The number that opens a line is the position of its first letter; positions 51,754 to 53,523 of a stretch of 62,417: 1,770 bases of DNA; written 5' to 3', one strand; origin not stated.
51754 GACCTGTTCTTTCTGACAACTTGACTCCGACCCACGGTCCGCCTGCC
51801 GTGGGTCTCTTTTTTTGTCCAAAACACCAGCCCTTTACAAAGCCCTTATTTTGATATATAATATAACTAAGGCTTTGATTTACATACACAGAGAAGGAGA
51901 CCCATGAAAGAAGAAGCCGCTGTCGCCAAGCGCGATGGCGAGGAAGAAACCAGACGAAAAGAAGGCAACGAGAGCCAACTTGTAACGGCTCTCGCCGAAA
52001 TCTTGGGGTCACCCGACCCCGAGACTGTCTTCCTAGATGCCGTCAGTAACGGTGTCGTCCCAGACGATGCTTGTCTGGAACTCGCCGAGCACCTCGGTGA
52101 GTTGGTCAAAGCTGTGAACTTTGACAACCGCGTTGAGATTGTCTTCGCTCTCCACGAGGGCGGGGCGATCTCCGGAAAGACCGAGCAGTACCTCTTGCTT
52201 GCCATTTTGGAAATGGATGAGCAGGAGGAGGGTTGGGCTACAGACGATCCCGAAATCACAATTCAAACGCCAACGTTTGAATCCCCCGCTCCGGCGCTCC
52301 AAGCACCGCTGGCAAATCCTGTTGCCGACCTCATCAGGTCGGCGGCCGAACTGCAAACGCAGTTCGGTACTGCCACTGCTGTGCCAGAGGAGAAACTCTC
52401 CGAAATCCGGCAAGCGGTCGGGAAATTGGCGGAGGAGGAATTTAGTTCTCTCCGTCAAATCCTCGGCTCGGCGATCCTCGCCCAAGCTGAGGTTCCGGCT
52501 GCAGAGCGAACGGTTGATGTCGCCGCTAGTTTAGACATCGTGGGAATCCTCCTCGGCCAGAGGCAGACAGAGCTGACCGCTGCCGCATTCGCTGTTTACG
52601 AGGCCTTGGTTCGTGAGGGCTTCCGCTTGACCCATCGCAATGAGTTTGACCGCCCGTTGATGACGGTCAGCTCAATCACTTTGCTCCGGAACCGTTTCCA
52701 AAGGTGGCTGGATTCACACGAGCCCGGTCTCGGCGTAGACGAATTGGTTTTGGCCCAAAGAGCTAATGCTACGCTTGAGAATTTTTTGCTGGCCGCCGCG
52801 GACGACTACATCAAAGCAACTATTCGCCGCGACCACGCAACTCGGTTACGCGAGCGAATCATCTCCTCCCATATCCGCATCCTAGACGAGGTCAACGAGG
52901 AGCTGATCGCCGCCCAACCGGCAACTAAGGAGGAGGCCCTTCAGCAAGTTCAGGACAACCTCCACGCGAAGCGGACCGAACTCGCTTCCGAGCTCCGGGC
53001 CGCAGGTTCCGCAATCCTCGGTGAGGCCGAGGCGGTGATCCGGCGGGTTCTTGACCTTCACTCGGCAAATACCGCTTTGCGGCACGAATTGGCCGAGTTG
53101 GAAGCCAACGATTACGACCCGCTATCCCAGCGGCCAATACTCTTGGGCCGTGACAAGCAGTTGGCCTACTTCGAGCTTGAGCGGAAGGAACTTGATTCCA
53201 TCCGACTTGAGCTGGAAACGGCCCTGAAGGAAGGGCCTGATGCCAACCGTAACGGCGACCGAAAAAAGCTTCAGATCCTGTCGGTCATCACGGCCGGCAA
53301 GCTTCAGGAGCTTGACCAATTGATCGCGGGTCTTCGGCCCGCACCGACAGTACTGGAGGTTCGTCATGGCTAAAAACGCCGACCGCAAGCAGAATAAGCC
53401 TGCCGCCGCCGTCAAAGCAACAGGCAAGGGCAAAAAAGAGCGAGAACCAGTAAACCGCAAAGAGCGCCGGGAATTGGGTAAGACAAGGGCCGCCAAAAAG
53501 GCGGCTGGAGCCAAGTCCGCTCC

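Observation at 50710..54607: Compositionally foreign three-gene ORFan operon, the best candidate for an undescribed system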

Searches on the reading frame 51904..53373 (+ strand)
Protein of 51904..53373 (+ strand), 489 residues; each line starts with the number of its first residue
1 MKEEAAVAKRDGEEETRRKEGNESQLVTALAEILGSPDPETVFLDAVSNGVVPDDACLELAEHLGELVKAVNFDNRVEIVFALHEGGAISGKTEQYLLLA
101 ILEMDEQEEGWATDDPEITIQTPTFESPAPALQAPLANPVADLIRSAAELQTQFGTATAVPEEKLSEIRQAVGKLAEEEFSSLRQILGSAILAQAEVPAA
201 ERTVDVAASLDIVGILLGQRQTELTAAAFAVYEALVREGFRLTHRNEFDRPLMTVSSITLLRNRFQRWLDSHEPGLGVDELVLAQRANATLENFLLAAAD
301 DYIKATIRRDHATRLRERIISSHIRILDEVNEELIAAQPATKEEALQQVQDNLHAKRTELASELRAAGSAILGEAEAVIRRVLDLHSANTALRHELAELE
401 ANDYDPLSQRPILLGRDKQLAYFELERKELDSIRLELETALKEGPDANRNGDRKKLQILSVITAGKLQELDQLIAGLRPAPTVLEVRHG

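Call 3: search_protein_families(library=pfam, proteins=[window:51904-53373:+], max_evalue=1)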
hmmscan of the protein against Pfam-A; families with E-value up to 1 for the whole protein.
window:51904-53373:+ (489 aa): 1 family
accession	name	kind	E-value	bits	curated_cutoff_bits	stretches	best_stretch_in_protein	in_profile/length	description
PF19101.5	DUF5788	-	0.24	11.5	25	1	339-394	51-105/131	Family of unknown function (DUF5788)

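Call 4: search_protein_families(library=phrogs, proteins=[window:51904-53373:+], max_evalue=1)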
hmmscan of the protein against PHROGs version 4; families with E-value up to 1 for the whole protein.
window:51904-53373:+ (489 aa): 1 family
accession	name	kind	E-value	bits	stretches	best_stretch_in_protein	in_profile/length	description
phrog_37958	-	unknown function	0.13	13.7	1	98-161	30-90/98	-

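Call 5: search_protein_families(library=padloc, proteins=[window:51904-53373:+], max_evalue=1)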
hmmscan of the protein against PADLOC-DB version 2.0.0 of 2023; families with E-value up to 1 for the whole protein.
window:51904-53373:+ (489 aa): 0 families

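Call 6: search_protein_families(library=ncbifam, proteins=[window:51904-53373:+], max_evalue=1)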
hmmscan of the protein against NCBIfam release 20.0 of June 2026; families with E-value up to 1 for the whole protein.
window:51904-53373:+ (489 aa): 2 families
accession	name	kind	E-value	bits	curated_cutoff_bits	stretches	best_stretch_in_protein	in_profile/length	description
NF004917.0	PRK06274.1-3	equivalog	0.03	14.2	284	0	302-338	30-66/203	indolepyruvate oxidoreductase subunit beta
TIGR03185.1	DNA_S_dndD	equivalog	0.13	10.6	245.85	1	309-438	196-326/650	DNA sulfur modification protein DndD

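Call 11: find_homologous_proteins(query=window:51904-53373:+)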
Query window:51904-53373:+ (489 aa): 34 proteins with E <= 0.001 among 8000 candidates.
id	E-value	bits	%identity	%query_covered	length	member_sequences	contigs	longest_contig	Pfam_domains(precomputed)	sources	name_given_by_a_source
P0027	0.0e+0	1025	100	100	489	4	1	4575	-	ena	-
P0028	4.6e-199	680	73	98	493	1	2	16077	-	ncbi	-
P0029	1.2e-193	662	70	100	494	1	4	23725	-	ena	-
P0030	4.9e-181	621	65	99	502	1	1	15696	-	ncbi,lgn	-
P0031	1.5e-179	616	67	99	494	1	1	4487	-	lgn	-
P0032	3.7e-178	611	64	100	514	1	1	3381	-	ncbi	-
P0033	1.0e-175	603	66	98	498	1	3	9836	-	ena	-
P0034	7.8e-175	601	65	100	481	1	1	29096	-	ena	-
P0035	7.9e-175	600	66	98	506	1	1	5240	-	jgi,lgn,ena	-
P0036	2.1e-174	599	66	100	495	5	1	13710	-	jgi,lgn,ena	jgi:hypothetical protein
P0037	9.6e-174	597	65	100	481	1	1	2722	-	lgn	-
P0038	3.2e-169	582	63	99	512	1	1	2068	-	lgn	-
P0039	1.5e-167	577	63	95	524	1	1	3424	-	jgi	jgi:hypothetical protein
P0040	1.6e-164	567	61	100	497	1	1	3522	-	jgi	jgi:hypothetical protein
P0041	1.7e-164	566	60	100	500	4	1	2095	-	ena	-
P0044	2.0e-162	560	61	100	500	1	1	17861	-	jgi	jgi:hypothetical protein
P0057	6.8e-104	367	46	95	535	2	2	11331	-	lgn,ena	-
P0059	2.4e-91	325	46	94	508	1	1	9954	-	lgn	-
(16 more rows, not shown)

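Call 13: find_encoding_contigs(protein=P0034, flank=10000, max_places=3)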
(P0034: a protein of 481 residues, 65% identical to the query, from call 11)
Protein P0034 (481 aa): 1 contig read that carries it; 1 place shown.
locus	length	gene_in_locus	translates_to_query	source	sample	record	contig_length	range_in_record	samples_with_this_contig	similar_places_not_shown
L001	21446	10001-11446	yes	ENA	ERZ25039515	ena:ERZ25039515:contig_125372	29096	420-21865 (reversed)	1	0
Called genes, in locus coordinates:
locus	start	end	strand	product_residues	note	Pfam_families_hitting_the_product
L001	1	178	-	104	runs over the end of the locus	-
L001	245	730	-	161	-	PF03989:DNA_gyraseA_C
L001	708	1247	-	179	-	PF03989:DNA_gyraseA_C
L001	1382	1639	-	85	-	PF00521:DNA_topoisoIV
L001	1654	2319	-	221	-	PF00521:DNA_topoisoIV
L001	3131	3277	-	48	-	-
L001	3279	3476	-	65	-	PF12706:Lactamase_B_2 (weak), PF13483:Lactamase_B_3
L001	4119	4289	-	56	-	-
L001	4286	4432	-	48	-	-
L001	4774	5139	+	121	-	PF00575:S1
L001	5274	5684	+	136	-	PF00575:S1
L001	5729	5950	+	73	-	-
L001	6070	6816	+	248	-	PF00293:NUDIX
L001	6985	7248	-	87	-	-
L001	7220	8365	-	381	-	PF00753:Lactamase_B (faint)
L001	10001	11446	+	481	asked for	-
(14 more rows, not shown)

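Call 14: find_encoding_contigs(protein=P0029, flank=10000, max_places=4)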
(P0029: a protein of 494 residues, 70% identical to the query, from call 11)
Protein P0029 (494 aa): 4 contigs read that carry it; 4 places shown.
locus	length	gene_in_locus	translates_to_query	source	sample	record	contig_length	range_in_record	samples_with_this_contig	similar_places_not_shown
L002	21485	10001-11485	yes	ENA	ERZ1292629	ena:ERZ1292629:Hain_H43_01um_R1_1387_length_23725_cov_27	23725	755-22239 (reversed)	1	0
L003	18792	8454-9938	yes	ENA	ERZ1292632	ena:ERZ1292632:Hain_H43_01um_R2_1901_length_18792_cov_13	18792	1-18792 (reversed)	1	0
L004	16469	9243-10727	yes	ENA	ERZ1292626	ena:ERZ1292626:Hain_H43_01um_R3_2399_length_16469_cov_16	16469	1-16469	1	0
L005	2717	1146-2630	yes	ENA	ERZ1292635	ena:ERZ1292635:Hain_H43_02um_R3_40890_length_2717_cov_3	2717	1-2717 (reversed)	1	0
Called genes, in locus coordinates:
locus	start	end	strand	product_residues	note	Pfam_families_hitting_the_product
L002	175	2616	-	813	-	PF00521:DNA_topoisoIV, PF03989:DNA_gyraseA_C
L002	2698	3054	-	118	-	-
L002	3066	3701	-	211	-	PF13483:Lactamase_B_3, PF12706:Lactamase_B_2 (weak)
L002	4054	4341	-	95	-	-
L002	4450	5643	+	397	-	PF21710:Spt6_S1 (faint), PF23459:S1_RRP5 (faint), PF00575:S1, PF02599:CsrA (faint), PF00575:S1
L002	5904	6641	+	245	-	PF00293:NUDIX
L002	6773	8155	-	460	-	PF00753:Lactamase_B, PF12706:Lactamase_B_2 (weak)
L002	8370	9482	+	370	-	-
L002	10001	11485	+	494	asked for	-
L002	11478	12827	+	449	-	-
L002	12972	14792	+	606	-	PF06480:FtsH_ext (weak), PF00004:AAA, PF17862:AAA_lid_3, PF01434:Peptidase_M41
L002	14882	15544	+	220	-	PF00702:Hydrolase, PF12710:HAD (faint), PF13419:HAD_2, PF13242:Hydrolase_like (faint)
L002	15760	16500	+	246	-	PF00849:PseudoU_synth_2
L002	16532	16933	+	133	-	PF01245:Ribosomal_L19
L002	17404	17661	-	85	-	-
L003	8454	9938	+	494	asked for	-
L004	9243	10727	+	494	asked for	-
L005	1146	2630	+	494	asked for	-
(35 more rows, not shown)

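Call 15: find_encoding_contigs(protein=P0044, flank=10000, max_places=3)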
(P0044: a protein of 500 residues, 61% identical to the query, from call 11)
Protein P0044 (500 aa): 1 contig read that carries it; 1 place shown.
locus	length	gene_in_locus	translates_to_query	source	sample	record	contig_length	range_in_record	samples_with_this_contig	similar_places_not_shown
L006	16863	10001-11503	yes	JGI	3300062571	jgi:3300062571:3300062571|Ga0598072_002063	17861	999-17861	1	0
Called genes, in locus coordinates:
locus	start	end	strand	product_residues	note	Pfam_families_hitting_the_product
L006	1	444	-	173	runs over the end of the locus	PF01135:PCMT, PF01209:Ubie_methyltran, PF01728:FtsJ (weak), PF05175:MTS, PF13847:Methyltransf_31, PF08241:Methyltransf_11, PF08242:Methyltransf_12, PF13649:Methyltransf_25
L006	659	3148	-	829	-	PF00521:DNA_topoisoIV, PF03989:DNA_gyraseA_C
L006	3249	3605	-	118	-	-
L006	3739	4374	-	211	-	PF13483:Lactamase_B_3, PF12706:Lactamase_B_2 (weak)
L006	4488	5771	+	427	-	PF23459:S1_RRP5 (faint), PF21710:Spt6_S1 (faint), PF00575:S1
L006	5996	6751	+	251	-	PF00293:NUDIX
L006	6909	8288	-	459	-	PF00753:Lactamase_B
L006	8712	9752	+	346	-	-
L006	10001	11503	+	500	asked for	-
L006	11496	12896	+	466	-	-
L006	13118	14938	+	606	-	PF06480:FtsH_ext (weak), PF06068:TIP49 (weak), PF13191:AAA_16 (faint), PF00004:AAA, PF07728:AAA_5 (faint), PF13401:AAA_22 (faint), PF17862:AAA_lid_3, PF01434:Peptidase_M41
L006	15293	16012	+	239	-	PF00849:PseudoU_synth_2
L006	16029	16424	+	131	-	PF01245:Ribosomal_L19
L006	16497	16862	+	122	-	?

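Call 19: find_related_loci(query=window:51904-53373:+, collection=genome_contigs, flank=10000)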
Query window:51904-53373:+ (489 aa) in genome_contigs; peptide patterns used: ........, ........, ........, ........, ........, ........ (x = any residue, [..] = any of these).
140 stretches matched a pattern, but none encodes a relative of the query by tblastn (E <= 1e-3).

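Call 23: search_solved_structures(query=A1, max_evalue=10)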
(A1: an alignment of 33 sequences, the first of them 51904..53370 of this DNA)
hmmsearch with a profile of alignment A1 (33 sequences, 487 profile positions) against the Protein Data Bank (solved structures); distinct sequences matched with E-value up to 10: 8.
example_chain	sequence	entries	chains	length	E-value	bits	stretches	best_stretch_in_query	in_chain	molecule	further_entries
9gwj_B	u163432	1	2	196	0.11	14.6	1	314-434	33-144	Cyclin-dependent kinase 2-interacting protein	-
8cih_A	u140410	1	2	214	0.14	14.2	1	314-434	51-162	Cyclin-dependent kinase 2-interacting protein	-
8rhn_C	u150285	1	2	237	0.18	13.8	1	314-434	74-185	Cyclin-dependent kinase 2-interacting protein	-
9lgo_J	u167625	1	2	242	0.19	13.8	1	314-434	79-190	Cyclin-dependent kinase 2-interacting protein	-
3cve_A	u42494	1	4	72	0.27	13.2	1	415-475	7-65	Homer protein homolog 1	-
2ld4_A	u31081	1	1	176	0.87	11.6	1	19-69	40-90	Anamorsin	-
2yui_A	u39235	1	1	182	0.96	11.4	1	20-69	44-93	Anamorsin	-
7w5z_T5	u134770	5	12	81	1.3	11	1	166-208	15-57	Cytochrome c oxidase small TIM subunit 5 | Cullin domain-containing protein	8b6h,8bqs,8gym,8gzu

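Call 28: find_related_loci(query=A1, collection=genome_contigs, flank=10000)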
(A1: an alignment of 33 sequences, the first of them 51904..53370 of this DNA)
Query A1 (489 aa) in genome_contigs; peptide patterns used: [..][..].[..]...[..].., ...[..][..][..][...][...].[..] (x = any residue, [..] = any of these).
62 stretches matched a pattern, but none encodes a relative of the query by tblastn (E <= 1e-3).
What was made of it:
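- Tried and rejected: Both GTDB genome scans found nothing, so I could not name the organism (calls 19, 28).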

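Call 30: find_related_loci(query=A1, collection=metagenome_contigs, flank=10000)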
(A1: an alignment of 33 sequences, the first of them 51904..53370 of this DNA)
Query A1 (489 aa) in metagenome_contigs; peptide patterns used: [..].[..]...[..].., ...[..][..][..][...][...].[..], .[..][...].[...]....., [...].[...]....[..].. (x = any residue, [..] = any of these).
600 stretches matched a pattern (row limit reached: there are more); 20 encode a relative of the query (tblastn E <= 1e-3); 20 distinct loci.
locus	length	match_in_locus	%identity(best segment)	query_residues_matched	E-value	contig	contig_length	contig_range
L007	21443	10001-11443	70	2-489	0e+0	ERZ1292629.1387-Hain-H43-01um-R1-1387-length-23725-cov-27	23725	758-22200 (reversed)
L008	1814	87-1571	66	10-488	0e+0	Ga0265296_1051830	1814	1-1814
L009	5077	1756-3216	66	11-489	0e+0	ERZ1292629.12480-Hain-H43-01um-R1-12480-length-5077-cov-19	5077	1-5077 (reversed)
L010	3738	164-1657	61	1-487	0e+0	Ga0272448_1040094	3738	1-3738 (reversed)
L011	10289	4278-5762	66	1-489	9e-177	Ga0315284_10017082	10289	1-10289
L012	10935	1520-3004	66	1-489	9e-177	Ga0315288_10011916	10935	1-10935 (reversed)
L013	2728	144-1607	61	25-489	0e+0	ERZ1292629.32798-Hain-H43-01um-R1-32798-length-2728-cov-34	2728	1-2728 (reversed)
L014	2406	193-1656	61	25-489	0e+0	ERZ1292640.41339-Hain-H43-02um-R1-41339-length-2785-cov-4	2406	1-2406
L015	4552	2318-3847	60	1-487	7e-178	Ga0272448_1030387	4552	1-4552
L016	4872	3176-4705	59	1-489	4e-176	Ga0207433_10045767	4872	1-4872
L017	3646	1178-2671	59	1-489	7e-180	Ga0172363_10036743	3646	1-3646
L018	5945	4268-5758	59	1-489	2e-173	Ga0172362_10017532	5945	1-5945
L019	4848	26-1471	60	18-489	9e-175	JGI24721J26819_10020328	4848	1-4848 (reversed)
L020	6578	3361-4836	62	1-480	5e-169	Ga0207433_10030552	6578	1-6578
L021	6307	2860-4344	59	1-487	3e-161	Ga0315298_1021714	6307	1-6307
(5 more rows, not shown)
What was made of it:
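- Contigs often break at the locus (call 30).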

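Call 32: predict_structure(alignment_id=A1)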
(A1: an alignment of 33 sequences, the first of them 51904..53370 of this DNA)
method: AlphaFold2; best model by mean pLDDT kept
length: 489 residues; sequences in the alignment: 33
mean_pLDDT: 80.4   pTM: 0.49
mean pLDDT of the five models: 80.4, 78.1, 77.9, 77.8, 76.0
residues with pLDDT >= 90: 169; 70-90: 243; 50-70: 19; < 50: 58
segments of 3 or more residues with pLDDT < 50: 1-21, 109-136, 481-489
pLDDT, mean of each block of 10 residues (from residue 1): 29 28 76 86 84 81 84 83 87 89 69 33 36 53 91 90 91 90 92 92 91 93 96 94 89 93 93 87 93 93 88 81 78 82 92 94 87 86 93 91 81 76 87 88 64 83 89 78 32
secondary structure, 60 per line:
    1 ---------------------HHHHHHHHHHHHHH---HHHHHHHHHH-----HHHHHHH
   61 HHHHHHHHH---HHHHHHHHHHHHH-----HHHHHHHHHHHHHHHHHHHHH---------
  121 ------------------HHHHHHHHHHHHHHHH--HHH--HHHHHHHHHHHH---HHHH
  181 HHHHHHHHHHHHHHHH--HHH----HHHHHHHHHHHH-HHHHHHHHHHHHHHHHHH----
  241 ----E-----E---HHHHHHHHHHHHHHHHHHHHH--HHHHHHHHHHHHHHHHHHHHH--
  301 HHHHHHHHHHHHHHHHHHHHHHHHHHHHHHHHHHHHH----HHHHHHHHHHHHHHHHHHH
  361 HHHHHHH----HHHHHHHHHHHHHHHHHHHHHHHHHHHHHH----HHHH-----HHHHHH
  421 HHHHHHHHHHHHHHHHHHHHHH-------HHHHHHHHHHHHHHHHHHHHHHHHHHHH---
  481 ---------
elements in order: H22-35 H39-48 H54-69 H73-85 H91-111 H139-154 H162-173 H177-196 H206-217 H219-236 H255-275 H278-298 H301-337 H342-367 H372-401 H406-409 H415-442 H450-477
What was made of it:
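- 51904..53373 (+): ORF2, 489 aa, acidic and all-alpha. A five-helix N-terminal domain (residues 22-111), a disordered linker (112-137), and a large helical domain (139-477). The AlphaFold2 model has pLDDT 80 (call 32).
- On P-loop NTPase (for ORF2, string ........): The model has no beta-strands (call 32).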

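Call 36: fold_search(model_id=the predicted structure, library=pdb)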
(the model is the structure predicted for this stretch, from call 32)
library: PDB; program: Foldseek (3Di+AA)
matches with E <= 10: 354; with E <= 0.001: 0
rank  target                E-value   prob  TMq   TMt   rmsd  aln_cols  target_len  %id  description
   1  8cwy_A                9.5e-03  0.93  0.18  0.19  22.7       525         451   13  Accurate computational design of genetically encoded 3D protein crystals (released 2023-11-01)
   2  8cws_A                1.0e-02  0.80  0.15  0.16  25.5       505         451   14  Accurate computational design of genetically encoded 3D protein crystals (released 2023-11-01)
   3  6gys_B                1.7e-01  0.13  0.11  0.10  25.3       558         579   12  Cryo-EM structure of the CBF3-CEN3 complex of the budding yeast kinetochore (released 2018-12-05)
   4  8fbk                  2.0e-01  0.57  0.11  0.21  20.5       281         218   16  Improving the secretion of designed protein assemblies through negative design of cryptic transmembrane domains (released 2023-03-22)
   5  6zbd_A                2.1e-01  0.20  0.13  0.12  35.6       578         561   11  Merozoite surface protein 1 (MSP-1) from Plasmodium falciparum, alternative conformation 2 (released 2021-05-19)
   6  6zbf_A                2.3e-01  0.18  0.13  0.11  35.8       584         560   11  Merozoite surface protein 1 (MSP-1) from Plasmodium falciparum, alternative conformation 3 (released 2021-05-19)
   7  6zbc_A                2.6e-01  0.18  0.13  0.11  36.3       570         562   10  Merozoite surface protein 1 (MSP-1) from Plasmodium falciparum, main conformation (released 2021-05-19)
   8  8pnt_A                3.3e-01  0.28  0.14  0.11  27.3       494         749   10  Structure of the human nuclear cap-binding complex bound to PHAX and m7G-capped RNA (released 2024-01-17)
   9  6u1s_A                3.9e-01  0.44  0.16  0.22  16.0       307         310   15  Cryo-EM structure of a de novo designed 16-helix transmembrane nanopore, TMHC8_R. (released 2020-08-19)
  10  8fbn_F                4.2e-01  0.57  0.15  0.28  22.5       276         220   13  Improving the secretion of designed protein assemblies through negative design of cryptic transmembrane domains (released 2023-03-22)
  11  1qjb_B                4.2e-01  0.35  0.12  0.22  17.2       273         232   12  14-3-3 ZETA/PHOSPHOPEPTIDE COMPLEX (MODE 1) (released 1999-09-15)
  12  8fbo_A                4.8e-01  0.33  0.12  0.20  20.2       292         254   13  Improving the secretion of designed protein assemblies through negative design of cryptic transmembrane domains (released 2023-03-22)
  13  4bg6_A                5.5e-01  0.33  0.12  0.23  16.8       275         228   10  14-3-3 interaction with Rnd3 prenyl-phosphorylation motif (released 2013-05-29)
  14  5oob_A                5.5e-01  0.15  0.14  0.10  27.5       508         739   11  COMPLEX OF HUMAN NUCLEAR CAP-BINDING COMPLEX WITH M7GTP AND NELF-E C-TERMINAL PEPTIDE (released 2017-11-15)
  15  3edv_B                6.5e-01  0.23  0.11  0.16  25.9       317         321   14  Crystal Structure of Repeats 14-16 of Beta2-Spectrin (released 2009-01-20)
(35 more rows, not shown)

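Call 41: find_encoding_contigs(protein=P0057, flank=10000, max_places=2)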
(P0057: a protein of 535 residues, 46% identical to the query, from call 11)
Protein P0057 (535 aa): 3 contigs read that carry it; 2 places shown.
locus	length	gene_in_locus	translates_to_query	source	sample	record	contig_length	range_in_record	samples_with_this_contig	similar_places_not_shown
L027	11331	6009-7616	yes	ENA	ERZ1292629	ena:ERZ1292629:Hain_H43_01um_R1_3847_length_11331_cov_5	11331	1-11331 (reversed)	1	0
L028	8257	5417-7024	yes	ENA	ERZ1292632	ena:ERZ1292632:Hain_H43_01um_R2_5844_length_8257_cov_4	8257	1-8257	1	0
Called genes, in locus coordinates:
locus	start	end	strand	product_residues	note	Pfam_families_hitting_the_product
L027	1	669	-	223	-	?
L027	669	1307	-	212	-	-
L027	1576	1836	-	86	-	-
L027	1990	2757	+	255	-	PF00293:NUDIX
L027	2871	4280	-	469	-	PF00753:Lactamase_B, PF12706:Lactamase_B_2 (weak)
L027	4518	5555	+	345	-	-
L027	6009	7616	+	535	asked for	-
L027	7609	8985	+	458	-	-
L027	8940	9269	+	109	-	-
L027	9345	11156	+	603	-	PF06480:FtsH_ext (weak), PF06068:TIP49 (faint), PF00004:AAA, PF17862:AAA_lid_3, PF01434:Peptidase_M41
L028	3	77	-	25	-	?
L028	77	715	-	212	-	-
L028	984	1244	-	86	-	-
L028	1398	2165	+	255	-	PF00293:NUDIX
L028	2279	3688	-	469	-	PF00753:Lactamase_B, PF12706:Lactamase_B_2 (weak)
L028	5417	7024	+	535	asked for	-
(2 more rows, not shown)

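Call 42: find_encoding_contigs(protein=P0059, flank=10000, max_places=2)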
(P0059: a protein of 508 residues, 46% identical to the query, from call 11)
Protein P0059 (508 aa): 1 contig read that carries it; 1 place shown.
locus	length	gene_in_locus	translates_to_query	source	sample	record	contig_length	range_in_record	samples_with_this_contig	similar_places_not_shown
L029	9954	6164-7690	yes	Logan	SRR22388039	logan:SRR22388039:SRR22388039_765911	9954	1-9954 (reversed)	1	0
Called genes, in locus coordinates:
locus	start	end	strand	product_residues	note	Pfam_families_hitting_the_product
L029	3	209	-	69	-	?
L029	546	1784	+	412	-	PF21710:Spt6_S1 (faint), PF13509:S1_2 (faint), PF23459:S1_RRP5 (faint), PF00575:S1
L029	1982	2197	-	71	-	-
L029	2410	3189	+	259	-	PF00293:NUDIX (weak)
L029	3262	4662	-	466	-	PF00753:Lactamase_B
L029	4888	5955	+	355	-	-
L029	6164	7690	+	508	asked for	-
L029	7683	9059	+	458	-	-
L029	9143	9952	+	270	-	?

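Call 43: find_encoding_contigs(protein=P0030, flank=10000, max_places=2)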
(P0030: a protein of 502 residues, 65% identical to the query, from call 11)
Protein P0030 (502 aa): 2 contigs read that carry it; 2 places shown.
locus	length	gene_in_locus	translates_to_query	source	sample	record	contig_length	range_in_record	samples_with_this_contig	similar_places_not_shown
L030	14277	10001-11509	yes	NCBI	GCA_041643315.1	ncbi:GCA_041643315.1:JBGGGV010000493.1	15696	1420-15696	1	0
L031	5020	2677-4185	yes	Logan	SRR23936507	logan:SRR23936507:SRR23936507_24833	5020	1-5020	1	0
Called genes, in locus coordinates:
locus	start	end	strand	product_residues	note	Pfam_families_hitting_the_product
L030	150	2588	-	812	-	PF00521:DNA_topoisoIV, PF03989:DNA_gyraseA_C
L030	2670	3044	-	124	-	-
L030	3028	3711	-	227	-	PF13483:Lactamase_B_3, PF12706:Lactamase_B_2 (weak)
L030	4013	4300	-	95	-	-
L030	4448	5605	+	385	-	PF23459:S1_RRP5 (faint), PF21710:Spt6_S1 (faint), PF00575:S1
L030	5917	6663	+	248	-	PF00293:NUDIX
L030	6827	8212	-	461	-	PF00753:Lactamase_B (weak)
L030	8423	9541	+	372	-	-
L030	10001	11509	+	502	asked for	-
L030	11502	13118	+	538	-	-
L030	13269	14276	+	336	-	?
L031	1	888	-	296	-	?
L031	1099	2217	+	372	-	-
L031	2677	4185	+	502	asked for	-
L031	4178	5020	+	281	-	?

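Call 44: find_encoding_contigs(protein=P0028, flank=10000, max_places=2)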
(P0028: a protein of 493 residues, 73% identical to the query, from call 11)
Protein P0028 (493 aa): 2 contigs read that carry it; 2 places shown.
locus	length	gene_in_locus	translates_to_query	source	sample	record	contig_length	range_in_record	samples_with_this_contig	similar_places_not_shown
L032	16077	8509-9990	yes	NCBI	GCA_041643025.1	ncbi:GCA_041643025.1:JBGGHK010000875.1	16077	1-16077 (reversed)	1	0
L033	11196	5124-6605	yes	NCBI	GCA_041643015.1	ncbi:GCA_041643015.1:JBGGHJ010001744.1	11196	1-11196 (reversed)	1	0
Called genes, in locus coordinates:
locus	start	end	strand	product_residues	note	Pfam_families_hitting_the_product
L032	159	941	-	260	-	-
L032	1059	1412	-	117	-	-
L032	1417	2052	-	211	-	PF13483:Lactamase_B_3, PF12706:Lactamase_B_2 (weak)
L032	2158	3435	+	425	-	PF23459:S1_RRP5 (faint), PF00575:S1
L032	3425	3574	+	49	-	-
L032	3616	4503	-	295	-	PF13384:HTH_23 (faint), PF00665:rve, PF13683:rve_3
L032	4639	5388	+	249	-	PF00293:NUDIX (weak)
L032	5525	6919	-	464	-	PF00753:Lactamase_B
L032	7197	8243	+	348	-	-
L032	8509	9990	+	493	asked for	-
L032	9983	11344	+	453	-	-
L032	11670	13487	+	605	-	PF06480:FtsH_ext (weak), PF00004:AAA, PF17862:AAA_lid_3, PF01434:Peptidase_M41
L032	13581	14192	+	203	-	PF00702:Hydrolase, PF12710:HAD (weak), PF13419:HAD_2, PF13242:Hydrolase_like (weak)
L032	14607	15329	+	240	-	PF00849:PseudoU_synth_2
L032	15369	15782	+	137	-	PF01245:Ribosomal_L19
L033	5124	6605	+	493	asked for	-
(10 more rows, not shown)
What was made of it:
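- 53366..54607 (+): ORF3, 413 aa, translationally coupled to ORF2 by the 8-nt overlap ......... Basic disordered N-terminal tail, then long helices. The 8-nt overlap is conserved in relatives (calls 13-15, 41-44).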
